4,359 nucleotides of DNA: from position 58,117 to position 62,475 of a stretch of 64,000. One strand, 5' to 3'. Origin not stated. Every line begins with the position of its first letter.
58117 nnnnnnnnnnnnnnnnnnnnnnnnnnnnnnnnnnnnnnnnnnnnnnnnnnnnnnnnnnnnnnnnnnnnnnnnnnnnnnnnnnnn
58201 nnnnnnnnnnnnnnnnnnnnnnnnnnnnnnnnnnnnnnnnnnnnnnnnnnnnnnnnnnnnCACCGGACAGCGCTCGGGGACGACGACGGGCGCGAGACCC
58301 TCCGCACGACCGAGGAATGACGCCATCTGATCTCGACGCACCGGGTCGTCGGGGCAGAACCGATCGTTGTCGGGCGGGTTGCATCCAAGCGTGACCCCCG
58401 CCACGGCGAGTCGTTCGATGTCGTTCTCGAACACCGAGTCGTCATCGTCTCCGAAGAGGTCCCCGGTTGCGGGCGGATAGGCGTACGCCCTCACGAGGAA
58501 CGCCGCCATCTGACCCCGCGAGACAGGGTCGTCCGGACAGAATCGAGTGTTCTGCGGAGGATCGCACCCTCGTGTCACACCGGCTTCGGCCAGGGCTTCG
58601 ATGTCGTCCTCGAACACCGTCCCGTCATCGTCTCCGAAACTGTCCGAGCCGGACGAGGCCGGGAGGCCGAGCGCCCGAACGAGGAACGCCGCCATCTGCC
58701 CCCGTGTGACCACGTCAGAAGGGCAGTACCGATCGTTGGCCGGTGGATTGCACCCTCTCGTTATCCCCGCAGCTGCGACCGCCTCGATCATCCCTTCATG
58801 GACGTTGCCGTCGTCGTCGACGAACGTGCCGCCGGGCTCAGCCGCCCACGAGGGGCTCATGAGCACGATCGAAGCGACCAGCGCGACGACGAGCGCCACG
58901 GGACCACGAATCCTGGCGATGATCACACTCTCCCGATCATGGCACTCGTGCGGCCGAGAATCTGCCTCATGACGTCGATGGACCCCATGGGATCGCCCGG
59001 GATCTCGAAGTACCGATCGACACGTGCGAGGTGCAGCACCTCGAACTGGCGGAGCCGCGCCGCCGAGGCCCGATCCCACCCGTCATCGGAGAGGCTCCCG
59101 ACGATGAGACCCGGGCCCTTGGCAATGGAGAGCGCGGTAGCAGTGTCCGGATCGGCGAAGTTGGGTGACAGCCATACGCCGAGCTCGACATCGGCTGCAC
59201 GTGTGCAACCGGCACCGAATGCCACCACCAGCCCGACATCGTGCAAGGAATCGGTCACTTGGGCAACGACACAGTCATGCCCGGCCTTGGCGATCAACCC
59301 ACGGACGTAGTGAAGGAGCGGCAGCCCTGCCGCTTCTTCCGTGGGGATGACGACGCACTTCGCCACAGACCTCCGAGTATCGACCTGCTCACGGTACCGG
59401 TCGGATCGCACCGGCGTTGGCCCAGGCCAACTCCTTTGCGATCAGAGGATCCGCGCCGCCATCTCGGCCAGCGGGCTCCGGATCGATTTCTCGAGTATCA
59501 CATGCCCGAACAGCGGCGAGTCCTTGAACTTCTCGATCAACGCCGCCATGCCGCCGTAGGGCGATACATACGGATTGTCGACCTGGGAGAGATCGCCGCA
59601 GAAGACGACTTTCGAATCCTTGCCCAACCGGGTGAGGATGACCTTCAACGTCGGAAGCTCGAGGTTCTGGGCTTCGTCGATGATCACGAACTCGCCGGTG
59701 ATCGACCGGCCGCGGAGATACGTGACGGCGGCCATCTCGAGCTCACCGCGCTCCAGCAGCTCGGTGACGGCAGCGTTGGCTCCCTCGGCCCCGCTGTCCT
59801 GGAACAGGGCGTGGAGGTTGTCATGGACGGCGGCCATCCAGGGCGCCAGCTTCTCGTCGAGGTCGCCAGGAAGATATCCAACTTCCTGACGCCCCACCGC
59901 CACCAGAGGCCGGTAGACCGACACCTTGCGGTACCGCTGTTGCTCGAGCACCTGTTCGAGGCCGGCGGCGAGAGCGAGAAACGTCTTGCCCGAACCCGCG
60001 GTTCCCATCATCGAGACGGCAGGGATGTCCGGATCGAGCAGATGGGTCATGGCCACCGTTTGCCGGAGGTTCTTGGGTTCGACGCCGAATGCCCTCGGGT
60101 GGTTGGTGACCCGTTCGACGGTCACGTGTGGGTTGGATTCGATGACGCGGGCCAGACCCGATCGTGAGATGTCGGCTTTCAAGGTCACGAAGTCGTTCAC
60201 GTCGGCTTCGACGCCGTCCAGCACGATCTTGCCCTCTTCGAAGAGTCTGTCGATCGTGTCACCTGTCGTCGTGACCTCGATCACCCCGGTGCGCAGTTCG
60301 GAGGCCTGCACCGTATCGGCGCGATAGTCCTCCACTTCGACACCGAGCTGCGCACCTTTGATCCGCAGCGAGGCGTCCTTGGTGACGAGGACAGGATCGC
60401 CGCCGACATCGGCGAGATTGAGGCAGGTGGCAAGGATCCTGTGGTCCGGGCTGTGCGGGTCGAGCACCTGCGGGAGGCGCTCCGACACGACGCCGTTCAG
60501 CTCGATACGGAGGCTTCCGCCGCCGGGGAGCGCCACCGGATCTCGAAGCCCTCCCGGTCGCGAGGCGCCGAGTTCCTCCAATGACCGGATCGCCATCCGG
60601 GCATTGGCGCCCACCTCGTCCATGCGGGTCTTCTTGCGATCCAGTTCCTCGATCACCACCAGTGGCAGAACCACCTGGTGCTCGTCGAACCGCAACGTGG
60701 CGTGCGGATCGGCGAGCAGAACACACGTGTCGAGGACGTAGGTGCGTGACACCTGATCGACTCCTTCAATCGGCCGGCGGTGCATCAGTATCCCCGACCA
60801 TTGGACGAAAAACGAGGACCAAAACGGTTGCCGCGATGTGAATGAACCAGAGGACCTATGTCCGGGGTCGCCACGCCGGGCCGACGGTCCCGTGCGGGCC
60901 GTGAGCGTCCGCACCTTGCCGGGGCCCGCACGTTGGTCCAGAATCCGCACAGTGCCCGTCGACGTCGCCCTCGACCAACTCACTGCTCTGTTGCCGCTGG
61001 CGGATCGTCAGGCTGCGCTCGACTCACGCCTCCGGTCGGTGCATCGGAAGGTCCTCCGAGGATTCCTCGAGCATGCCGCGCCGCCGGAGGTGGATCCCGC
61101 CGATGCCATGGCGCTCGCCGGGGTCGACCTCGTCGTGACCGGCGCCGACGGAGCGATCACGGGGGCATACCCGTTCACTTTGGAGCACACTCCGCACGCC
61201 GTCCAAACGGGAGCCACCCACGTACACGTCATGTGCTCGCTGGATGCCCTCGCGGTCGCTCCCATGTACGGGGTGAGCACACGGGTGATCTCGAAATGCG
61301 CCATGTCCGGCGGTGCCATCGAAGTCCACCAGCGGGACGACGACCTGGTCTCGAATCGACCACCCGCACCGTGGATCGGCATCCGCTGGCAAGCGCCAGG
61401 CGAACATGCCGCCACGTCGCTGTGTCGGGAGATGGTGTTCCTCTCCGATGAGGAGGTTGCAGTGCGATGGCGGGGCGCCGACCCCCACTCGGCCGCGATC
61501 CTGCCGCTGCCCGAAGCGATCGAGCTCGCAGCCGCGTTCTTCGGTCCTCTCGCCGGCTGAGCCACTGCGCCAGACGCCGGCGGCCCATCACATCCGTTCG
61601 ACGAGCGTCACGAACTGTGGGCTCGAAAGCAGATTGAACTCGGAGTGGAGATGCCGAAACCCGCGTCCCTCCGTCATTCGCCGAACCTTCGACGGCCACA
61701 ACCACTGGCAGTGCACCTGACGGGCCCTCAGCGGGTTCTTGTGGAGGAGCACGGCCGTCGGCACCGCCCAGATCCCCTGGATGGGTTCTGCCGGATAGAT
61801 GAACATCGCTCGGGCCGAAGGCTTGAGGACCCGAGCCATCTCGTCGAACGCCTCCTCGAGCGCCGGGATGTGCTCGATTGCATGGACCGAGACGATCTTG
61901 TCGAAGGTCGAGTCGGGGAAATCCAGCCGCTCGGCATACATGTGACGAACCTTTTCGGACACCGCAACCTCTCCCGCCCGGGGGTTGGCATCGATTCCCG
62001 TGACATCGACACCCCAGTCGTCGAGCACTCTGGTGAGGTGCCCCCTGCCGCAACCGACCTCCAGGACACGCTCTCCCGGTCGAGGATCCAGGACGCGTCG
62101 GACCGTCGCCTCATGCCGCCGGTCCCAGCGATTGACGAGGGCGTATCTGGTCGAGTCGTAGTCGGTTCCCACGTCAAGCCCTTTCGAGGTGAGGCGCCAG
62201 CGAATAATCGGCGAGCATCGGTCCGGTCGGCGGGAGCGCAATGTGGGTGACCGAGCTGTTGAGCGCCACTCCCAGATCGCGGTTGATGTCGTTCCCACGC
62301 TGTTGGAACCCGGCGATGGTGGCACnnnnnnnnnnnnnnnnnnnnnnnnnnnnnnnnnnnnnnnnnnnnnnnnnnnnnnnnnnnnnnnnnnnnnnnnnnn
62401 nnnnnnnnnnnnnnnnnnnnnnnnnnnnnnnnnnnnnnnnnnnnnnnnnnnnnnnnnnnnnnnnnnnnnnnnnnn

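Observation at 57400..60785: phoH2 (PIN-PhoH) - hypothetical - SLH-like triple-repeat secreted protein operon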

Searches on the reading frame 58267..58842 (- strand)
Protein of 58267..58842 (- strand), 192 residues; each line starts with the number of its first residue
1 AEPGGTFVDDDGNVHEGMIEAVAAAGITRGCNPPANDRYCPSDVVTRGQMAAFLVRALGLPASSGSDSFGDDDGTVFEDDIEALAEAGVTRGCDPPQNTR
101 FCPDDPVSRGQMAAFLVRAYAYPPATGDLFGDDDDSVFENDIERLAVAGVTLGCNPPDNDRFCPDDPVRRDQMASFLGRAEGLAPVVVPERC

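Call 37: search_solved_structures(query=window:58267-58842:-, max_evalue=10, show_alignments=3)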
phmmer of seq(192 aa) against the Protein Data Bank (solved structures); distinct sequences matched with E-value up to 10: 6.
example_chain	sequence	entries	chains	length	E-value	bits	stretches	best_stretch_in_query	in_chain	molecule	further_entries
3pyw_A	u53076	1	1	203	8.8e-06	28.9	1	38-180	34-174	S-layer protein sap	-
6bt4_A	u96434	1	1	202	9.1e-06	28.8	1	38-180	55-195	S-layer protein sap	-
9g93_A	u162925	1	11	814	0.0001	25.4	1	38-180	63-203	S-layer protein sap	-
4aq1_A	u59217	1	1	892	0.0038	20.3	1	17-181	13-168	SBSB PROTEIN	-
4aq1_C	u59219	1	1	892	0.0038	20.3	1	17-181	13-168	SBSB PROTEIN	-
6cwc_A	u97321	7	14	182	1.8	11.5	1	16-94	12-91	Surface (S-) layer glycoprotein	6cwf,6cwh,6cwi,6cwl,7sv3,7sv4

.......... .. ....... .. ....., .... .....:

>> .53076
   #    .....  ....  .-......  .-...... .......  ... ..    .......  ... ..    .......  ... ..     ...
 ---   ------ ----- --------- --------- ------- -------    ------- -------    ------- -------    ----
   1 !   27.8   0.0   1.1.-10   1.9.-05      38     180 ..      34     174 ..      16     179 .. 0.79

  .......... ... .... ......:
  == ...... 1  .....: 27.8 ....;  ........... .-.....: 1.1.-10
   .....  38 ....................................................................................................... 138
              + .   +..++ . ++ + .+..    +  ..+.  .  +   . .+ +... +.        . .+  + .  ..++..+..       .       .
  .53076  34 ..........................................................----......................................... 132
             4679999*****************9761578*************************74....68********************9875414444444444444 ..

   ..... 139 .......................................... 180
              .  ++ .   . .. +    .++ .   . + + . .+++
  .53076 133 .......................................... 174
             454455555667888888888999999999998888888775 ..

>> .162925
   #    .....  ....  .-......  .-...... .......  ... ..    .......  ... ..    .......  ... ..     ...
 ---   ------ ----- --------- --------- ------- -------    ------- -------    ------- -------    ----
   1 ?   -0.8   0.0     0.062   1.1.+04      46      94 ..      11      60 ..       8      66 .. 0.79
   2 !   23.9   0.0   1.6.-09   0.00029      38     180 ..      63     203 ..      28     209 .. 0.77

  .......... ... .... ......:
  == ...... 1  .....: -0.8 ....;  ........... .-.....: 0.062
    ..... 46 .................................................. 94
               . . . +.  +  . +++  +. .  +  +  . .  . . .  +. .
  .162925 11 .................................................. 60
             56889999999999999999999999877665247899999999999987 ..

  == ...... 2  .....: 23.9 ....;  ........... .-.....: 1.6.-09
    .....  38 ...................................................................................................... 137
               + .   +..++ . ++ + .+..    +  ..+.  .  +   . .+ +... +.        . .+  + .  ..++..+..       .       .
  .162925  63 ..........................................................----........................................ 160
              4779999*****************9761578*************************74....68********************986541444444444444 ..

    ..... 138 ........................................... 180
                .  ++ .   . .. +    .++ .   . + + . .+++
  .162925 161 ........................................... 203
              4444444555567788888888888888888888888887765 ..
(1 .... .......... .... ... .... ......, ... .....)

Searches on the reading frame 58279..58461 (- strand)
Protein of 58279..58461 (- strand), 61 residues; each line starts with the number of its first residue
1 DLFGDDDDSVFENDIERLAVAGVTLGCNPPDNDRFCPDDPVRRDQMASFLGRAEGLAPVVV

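Call 36: search_protein_families(library=pfam, proteins=[window:58279-58461:-], max_evalue=10)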
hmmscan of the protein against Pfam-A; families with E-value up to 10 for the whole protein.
seq(61 aa): 0 families

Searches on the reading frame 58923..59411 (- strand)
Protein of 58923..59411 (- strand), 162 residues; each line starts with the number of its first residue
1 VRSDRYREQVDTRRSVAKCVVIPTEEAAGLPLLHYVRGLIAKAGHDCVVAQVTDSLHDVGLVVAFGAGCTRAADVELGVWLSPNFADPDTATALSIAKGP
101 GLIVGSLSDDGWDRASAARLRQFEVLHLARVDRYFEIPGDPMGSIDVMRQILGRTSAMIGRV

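Call 3: search_protein_families(library=pfam, proteins=[window:58923-59411:-], max_evalue=1)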
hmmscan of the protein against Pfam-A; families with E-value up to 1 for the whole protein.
window:58923-59411:- (162 aa): 0 families

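Call 4: search_protein_families(library=ncbifam, proteins=[window:58923-59411:-], max_evalue=1)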
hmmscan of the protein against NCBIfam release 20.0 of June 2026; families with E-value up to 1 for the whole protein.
window:58923-59411:- (162 aa): 0 families

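Call 10: list_cluster_members(proteins=[P0001, window:58923-59411:-])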
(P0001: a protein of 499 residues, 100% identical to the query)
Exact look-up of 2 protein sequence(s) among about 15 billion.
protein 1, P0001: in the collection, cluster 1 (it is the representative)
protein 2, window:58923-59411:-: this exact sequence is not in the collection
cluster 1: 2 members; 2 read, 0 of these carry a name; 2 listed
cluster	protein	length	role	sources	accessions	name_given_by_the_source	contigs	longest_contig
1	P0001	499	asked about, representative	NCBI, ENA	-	-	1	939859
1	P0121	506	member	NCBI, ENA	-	-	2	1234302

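Call 14: search_protein_families(library=phrogs, proteins=[window:58923-59411:-], max_evalue=1)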
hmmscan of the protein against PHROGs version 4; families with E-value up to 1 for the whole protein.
window:58923-59411:- (162 aa): 1 family
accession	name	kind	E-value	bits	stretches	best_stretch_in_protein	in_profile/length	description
phrog_30907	-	unknown function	0.35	11.8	1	90-136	44-89/151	-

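Call 35: find_homologous_proteins(query=window:58923-59411:-)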
Query window:58923-59411:- (162 aa): 6 proteins with E <= 0.001 among 226 candidates.
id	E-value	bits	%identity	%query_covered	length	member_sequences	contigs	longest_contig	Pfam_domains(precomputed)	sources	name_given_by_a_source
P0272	3.6e-80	285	88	91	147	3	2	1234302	-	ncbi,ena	-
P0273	4.0e-75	269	83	91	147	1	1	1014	-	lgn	-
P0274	4.5e-60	220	71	91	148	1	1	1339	-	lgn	-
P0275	7.3e-58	213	71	91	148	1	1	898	-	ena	-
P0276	4.9e-54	200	63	88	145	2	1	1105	-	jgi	jgi:hypothetical protein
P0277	1.5e-49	186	61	91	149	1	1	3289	-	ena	-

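Call 67: search_solved_structures(query=A3, max_evalue=10, show_alignments=2)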
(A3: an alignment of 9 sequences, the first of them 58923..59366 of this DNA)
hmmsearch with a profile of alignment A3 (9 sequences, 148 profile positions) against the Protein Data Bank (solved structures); distinct sequences matched with E-value up to 10: 3.
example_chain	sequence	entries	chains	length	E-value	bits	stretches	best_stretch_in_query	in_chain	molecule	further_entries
5ksw_A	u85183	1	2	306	0.12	15.3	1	44-88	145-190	Dihydroorotate dehydrogenase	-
5ue9_A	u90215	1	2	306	0.13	15.3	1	44-88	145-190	Dihydroorotate dehydrogenase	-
1ep1_A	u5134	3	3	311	0.13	15.2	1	43-88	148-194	DIHYDROOROTATE DEHYDROGENASE B (PYRD SUBUNIT)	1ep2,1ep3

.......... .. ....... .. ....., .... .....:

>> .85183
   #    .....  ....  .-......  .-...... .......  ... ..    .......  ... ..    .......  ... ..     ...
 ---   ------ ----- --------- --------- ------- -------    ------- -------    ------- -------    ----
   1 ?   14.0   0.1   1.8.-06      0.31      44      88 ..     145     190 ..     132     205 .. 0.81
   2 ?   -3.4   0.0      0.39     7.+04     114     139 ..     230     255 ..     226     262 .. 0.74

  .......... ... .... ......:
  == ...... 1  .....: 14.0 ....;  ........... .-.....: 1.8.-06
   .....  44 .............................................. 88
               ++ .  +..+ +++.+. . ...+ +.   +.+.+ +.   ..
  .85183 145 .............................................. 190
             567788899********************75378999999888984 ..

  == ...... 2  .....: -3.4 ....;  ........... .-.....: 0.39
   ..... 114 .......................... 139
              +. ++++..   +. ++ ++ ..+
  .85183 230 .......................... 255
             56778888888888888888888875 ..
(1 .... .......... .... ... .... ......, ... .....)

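Call 79: predict_structure(alignment_id=A4)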
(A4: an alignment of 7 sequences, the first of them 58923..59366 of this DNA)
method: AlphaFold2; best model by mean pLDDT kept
length: 147 residues; sequences in the alignment: 7
mean_pLDDT: 74.2   pTM: 0.73
mean pLDDT of the five models: 74.2, 73.3, 70.1, 66.1, 45.8
residues with pLDDT >= 90: 6; 70-90: 93; 50-70: 37; < 50: 11
segments of 3 or more residues with pLDDT < 50: 115-124
pLDDT, mean of each block of 10 residues (from residue 1): 84 73 89 79 85 75 80 78 76 63 68 53 50 78 85
secondary structure, 60 per line:
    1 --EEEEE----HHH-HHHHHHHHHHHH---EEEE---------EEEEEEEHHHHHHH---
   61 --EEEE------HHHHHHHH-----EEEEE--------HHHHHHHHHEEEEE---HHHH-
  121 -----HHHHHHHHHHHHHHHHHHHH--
elements in order: E3-7 H16-27 E31-34 E44-50 H51-57 E63-66 H73-80 E86-90 H99-107 E108-112 H116-119 H126-145

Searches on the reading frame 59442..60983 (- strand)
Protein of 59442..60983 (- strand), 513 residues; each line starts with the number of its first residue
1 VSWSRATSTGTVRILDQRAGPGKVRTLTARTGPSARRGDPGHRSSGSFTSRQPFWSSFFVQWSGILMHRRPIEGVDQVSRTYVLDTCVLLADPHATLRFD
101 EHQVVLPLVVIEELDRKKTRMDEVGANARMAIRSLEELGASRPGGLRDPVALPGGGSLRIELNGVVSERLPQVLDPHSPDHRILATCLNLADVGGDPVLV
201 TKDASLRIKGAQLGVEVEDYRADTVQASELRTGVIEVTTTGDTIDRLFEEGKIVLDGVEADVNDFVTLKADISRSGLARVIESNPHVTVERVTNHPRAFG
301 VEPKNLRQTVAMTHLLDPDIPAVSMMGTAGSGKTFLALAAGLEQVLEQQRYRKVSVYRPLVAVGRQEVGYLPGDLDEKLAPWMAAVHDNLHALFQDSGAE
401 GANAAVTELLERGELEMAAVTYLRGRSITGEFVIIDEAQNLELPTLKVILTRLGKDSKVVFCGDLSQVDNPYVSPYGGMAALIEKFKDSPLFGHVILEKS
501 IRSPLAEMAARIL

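Call 3: search_protein_families(library=pfam, proteins=[window:59442-60983:-], max_evalue=1)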
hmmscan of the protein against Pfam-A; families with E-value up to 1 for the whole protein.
window:59442-60983:- (513 aa): 9 families
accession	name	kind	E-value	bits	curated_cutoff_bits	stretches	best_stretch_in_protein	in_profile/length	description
PF02562.22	PhoH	-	2.3e-46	158.3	27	1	301-509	2-200/205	PhoH-like protein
PF13638.12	PIN_4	-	3.7e-27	95.6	21.9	1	82-221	1-132/132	PIN domain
PF13604.12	AAA_30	-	3.4e-05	24.1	27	1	307-469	5-129/191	AAA domain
PF13245.12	AAA_19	-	5.9e-05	23.7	25.1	1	323-468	14-129/134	AAA domain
PF13401.12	AAA_22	-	0.0012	19.6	27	1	326-463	11-122/130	AAA domain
PF13191.12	AAA_16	-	0.016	16.1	32.6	1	318-450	22-152/167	AAA ATPase domain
PF09848.15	SLFN-g3_helicase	-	0.038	13.7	24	1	326-441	7-91/354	Schlafen group 3, DNA/RNA helicase domain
PF00270.35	DEAD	-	0.11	12.7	26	1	308-366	4-60/167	DEAD/DEAH box helicase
PF01695.23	IstB_IS21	-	0.19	11.6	24.1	1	322-352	94-124/238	IstB-like ATP binding protein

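Call 4: search_protein_families(library=ncbifam, proteins=[window:59442-60983:-], max_evalue=1)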
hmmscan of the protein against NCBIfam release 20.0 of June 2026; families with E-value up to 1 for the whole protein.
window:59442-60983:- (513 aa): 5 families
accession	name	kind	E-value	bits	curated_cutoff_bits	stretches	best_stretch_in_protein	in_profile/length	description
NF053827.1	RNA5-3helPhoH2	equivalog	8.1e-114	380.9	680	1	80-512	2-422/427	RNA 5'-3' helicase PhoH2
NF007827.1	PRK10536.1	equivalog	1.3e-27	96.9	380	1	323-507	69-247/253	phosphate starvation-inducible protein PhoH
NF038214.1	IS21_help_AAA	equivalog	0.033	13.8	200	1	323-350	93-120/232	IS21-like element helper ATPase IstB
NF008127.0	PRK10875.1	equivalog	0.052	12.1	671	1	421-468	261-308/619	exodeoxyribonuclease V subunit alpha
TIGR01448.2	helicase_RecD2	equivalog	0.19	9.8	500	1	424-468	403-447/713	SF1B family DNA helicase RecD2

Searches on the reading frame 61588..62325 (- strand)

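Call 45: search_protein_families(library=pfam, proteins=[window:61588-62325:-], max_evalue=0.00001)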
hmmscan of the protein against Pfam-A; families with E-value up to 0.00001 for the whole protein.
window:61588-62325:- (245 aa): 8 families
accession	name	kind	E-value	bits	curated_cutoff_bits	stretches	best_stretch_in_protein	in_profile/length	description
PF13489.12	Methyltransf_23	-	1.3e-22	80.7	27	1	73-227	11-163/164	Methyltransferase domain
PF08241.18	Methyltransf_11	-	1.7e-19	70.7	21.2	1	88-173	1-93/95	Methyltransferase domain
PF13649.12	Methyltransf_25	-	2.7e-16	60.5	27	1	87-169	1-95/97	Methyltransferase domain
PF13847.12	Methyltransf_31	-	1.7e-11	44.4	27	1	83-179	3-113/145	Methyltransferase domain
PF08242.18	Methyltransf_12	-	4.4e-10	40.6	30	1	88-171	1-96/98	Methyltransferase domain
PF02353.26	CMAS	-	1.9e-07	31.1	27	1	77-164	56-153/273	Mycolic acid cyclopropane synthetase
PF07021.18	MetW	-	2.1e-07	31.2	21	1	82-195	12-124/193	Methionine biosynthesis protein MetW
PF01209.24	Ubie_methyltran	-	6.1e-06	26.2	20.1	0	52-176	16-152/233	ubiE/COQ5 methyltransferase family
